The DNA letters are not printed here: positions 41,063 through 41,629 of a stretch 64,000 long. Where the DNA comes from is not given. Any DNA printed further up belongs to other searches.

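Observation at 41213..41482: Third copy of the IESWV module directly upstream of REC-Acs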

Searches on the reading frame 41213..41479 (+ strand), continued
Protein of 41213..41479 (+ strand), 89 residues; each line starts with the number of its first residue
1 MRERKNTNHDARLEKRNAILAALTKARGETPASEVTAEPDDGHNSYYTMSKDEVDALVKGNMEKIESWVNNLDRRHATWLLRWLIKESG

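Call 48: search_protein_families(library=pfam, proteins=[P0247, P0280, P0265, P0286, P0242, P0278, P0246, P0264, P0222, P0213], max_evalue=0.01)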
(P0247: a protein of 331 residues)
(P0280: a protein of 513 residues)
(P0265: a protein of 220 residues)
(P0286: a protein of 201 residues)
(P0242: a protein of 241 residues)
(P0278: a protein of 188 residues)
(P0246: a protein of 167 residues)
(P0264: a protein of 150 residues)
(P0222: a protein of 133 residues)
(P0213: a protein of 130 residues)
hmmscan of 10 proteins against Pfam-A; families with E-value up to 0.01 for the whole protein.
P0247 (331 aa): 3 families
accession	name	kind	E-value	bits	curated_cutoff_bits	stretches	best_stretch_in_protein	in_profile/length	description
PF00072.30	Response_reg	-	2.6e-60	201.9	30.2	2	4-113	1-110/111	Response regulator receiver domain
PF23198.2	PDE8A_N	-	0.00033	21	29.6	1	2-81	11-91/147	PDE8A-like, N-terminal domain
PF00496.27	SBP_bac_5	-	0.0011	18.7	32.4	0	70-104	144-180/368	Bacterial extracellular solute-binding proteins, family 5 Middle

P0280 (513 aa): 12 families
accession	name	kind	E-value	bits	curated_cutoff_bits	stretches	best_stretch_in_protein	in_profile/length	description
PF17179.9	Fer4_22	-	5.4e-26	91.7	27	1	208-300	1-94/95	4Fe-4S dicluster domain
PF13534.11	Fer4_17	-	2.5e-08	34.8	22.2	1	173-220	17-57/61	4Fe-4S dicluster domain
PF12838.12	Fer4_7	-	4.3e-08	33.9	27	1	287-301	2-16/52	4Fe-4S dicluster domain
PF00037.32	Fer4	-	3.4e-07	30.2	21.1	2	286-298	7-19/24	4Fe-4S binding domain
PF13237.11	Fer4_10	-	2.9e-06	27.6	25.5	1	286-308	8-22/53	4Fe-4S dicluster domain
PF12797.12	Fer4_2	-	3.7e-06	27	24.5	1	286-299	9-22/22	4Fe-4S binding domain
PF13187.11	Fer4_9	-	6.3e-06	26.6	27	1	208-300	1-50/52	4Fe-4S dicluster domain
PF13183.11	Fer4_8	-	3.1e-05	24.9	27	1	206-300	2-67/68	4Fe-4S dicluster domain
PF12837.12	Fer4_6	-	4.5e-05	23.7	25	1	286-299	8-21/24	4Fe-4S binding domain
PF14697.11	Fer4_21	-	0.00017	22.1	35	0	199-225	31-57/59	4Fe-4S dicluster domain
PF12800.12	Fer4_4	-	0.0016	19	24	0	286-298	3-15/17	4Fe-4S binding domain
PF14407.11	Frankia_peptide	-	0.0074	17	48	0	446-481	5-42/63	Ribosomally synthesized peptide prototyped by Frankia Franean1_4349.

P0265 (220 aa): 1 family
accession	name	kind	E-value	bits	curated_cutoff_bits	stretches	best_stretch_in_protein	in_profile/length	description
PF00072.30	Response_reg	-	6.1e-29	100.9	30.2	1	16-125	1-110/111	Response regulator receiver domain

P0286 (201 aa): 2 families
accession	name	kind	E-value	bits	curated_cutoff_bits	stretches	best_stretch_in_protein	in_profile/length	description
PF01061.29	ABC2_membrane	-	1e-05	25.7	26.9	1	2-65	52-117/211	ABC-2 type transporter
PF14407.11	Frankia_peptide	-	0.0037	18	48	1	135-186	6-59/63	Ribosomally synthesized peptide prototyped by Frankia Franean1_4349.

P0242 (241 aa): 5 families
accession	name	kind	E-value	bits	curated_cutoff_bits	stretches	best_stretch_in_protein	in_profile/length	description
PF12728.13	HTH_17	-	1e-11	45.3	27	1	10-55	1-45/51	Helix-turn-helix domain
PF13411.12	MerR_1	-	3.1e-07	30.8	21.6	1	14-57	4-47/69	MerR HTH family regulatory protein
PF14407.11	Frankia_peptide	-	1.5e-06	28.8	48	1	91-145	5-61/63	Ribosomally synthesized peptide prototyped by Frankia Franean1_4349.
PF00376.29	MerR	-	9.8e-06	25.7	28.2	1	15-48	4-38/38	MerR family regulatory protein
PF02650.20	HTH_WhiA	-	0.008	17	27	0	211-239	23-53/84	WhiA C-terminal HTH domain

P0278 (188 aa): 2 families
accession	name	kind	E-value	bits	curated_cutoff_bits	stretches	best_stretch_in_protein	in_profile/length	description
PF01568.27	Molydop_binding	-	5.2e-33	113.8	26.8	1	5-109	1-108/110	Molydopterin dinucleotide binding domain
PF14407.11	Frankia_peptide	-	0.0019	18.9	48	1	119-173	6-62/63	Ribosomally synthesized peptide prototyped by Frankia Franean1_4349.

P0246 (167 aa): 0 families

P0264 (150 aa): 0 families

P0222 (133 aa): 0 families

P0213 (130 aa): 1 family
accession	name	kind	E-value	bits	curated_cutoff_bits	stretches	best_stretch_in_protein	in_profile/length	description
PF14407.11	Frankia_peptide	-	2.2e-06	28.3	48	1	26-81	3-60/63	Ribosomally synthesized peptide prototyped by Frankia Franean1_4349.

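Call 50: find_encoding_contigs(protein=P0247, flank=8000, max_places=3)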
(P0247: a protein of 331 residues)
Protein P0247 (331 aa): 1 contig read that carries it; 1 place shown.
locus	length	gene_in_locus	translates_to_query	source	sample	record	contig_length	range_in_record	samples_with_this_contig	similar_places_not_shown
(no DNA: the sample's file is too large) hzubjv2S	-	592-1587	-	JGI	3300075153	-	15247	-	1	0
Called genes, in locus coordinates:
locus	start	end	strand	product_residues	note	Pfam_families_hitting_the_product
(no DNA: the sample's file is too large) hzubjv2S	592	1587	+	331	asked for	PF00072:Response_reg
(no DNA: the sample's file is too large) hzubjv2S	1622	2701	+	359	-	PF00072:Response_reg, PF00512:HisKA, PF02518:HATPase_c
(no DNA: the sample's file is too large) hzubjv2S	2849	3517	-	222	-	PF21349:RUBY_RBDX (faint), PF00027:cNMP_binding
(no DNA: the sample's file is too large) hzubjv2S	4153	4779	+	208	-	PF04879:Molybdop_Fe4S4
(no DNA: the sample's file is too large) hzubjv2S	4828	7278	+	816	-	PF00384:Molybdopterin, PF01568:Molydop_binding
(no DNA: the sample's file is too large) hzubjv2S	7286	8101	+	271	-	PF13237:Fer4_10 (weak), PF13247:Fer4_11, PF14697:Fer4_21 (weak), PF12838:Fer4_7 (weak), PF00037:Fer4 (weak), PF12837:Fer4_6 (weak), PF13237:Fer4_10 (weak), PF13187:Fer4_9 (weak), +3 more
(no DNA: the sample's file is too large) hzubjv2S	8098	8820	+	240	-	PF01292:Ni_hydr_CYTB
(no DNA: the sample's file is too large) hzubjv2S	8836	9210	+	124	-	PF00072:Response_reg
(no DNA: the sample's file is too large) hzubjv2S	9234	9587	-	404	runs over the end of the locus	PF00072:Response_reg (weak), PF00512:HisKA, PF02518:HATPase_c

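Call 60: predict_structure(alignment_id=A4)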
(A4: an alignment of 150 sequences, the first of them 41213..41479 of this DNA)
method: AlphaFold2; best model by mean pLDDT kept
length: 89 residues; sequences in the alignment: 150
mean_pLDDT: 57.7   pTM: 0.34
mean pLDDT of the five models: 57.7, 57.3, 54.5, 54.4, 52.1
residues with pLDDT >= 90: 0; 70-90: 28; 50-70: 32; < 50: 29
segments of 3 or more residues with pLDDT < 50: 1-7, 26-44
pLDDT, mean of each block of 10 residues (from residue 1): 44 55 48 39 54 73 74 71 62
secondary structure, 60 per line:
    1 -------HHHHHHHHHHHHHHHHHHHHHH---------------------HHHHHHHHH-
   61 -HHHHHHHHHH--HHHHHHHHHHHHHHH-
elements in order: H8-29 H51-59 H62-71 H74-88

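Call 61: find_encoding_contigs(protein=P0265, flank=7000, max_places=2)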
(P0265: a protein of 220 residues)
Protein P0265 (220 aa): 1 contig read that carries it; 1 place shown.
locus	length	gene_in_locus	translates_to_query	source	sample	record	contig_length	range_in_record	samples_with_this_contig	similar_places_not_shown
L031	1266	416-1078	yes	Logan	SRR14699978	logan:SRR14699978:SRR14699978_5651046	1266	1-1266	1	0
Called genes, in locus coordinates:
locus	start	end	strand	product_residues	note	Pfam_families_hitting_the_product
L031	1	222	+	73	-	?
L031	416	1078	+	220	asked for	PF00072:Response_reg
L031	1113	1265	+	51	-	?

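Call 62: find_encoding_contigs(protein=P0213, flank=7000, max_places=2)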
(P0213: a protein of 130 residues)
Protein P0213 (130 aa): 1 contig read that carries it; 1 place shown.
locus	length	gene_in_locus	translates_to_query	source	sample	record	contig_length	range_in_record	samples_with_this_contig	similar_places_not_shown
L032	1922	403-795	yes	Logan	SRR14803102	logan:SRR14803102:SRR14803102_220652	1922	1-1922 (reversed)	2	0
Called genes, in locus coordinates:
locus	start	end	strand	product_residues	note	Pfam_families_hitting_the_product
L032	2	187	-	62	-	?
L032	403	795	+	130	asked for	PF14407:Frankia_peptide (weak)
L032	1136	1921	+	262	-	?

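Call 63: find_encoding_contigs(protein=P0242, flank=7000, max_places=2)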
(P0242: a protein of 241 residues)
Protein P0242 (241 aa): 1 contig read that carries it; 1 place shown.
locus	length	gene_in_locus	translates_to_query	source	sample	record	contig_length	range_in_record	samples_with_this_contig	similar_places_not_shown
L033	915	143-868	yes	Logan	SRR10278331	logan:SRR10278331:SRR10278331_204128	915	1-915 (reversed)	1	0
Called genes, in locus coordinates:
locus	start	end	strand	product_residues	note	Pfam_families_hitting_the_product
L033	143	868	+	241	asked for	PF00376:MerR (faint), PF12728:HTH_17, PF13411:MerR_1 (weak), PF14407:Frankia_peptide (faint)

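Call 64: search_protein_families(library=pfam, proteins=[L032:1136-1921:+, L032:2-187:-, L031:1-222:+, L031:1113-1265:+], max_evalue=0.01)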
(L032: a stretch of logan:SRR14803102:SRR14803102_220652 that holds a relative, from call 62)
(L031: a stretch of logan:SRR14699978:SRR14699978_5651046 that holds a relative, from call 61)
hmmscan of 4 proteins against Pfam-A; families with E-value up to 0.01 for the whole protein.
L032:1136-1921:+ (262 aa): 1 family
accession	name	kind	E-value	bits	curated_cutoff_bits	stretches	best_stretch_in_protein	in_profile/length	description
PF01226.23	Form_Nir_trans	-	8.2e-59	199.3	34.6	1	65-262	1-197/240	Formate/nitrite transporter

L032:2-187:- (62 aa): 1 family
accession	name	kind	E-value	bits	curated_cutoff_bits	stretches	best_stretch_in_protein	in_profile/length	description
PF00072.30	Response_reg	-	2.8e-14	53.7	30.2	1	6-61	1-54/111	Response regulator receiver domain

L031:1-222:+ (73 aa): 1 family
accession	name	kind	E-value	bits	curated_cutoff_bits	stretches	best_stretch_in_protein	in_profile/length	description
PF00072.30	Response_reg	-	4.9e-18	65.8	30.2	1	1-64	46-109/111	Response regulator receiver domain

L031:1113-1265:+ (51 aa): 1 family
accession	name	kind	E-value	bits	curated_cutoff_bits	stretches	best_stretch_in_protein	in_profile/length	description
PF00072.30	Response_reg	-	3.5e-07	30.8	30.2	1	2-51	2-49/111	Response regulator receiver domain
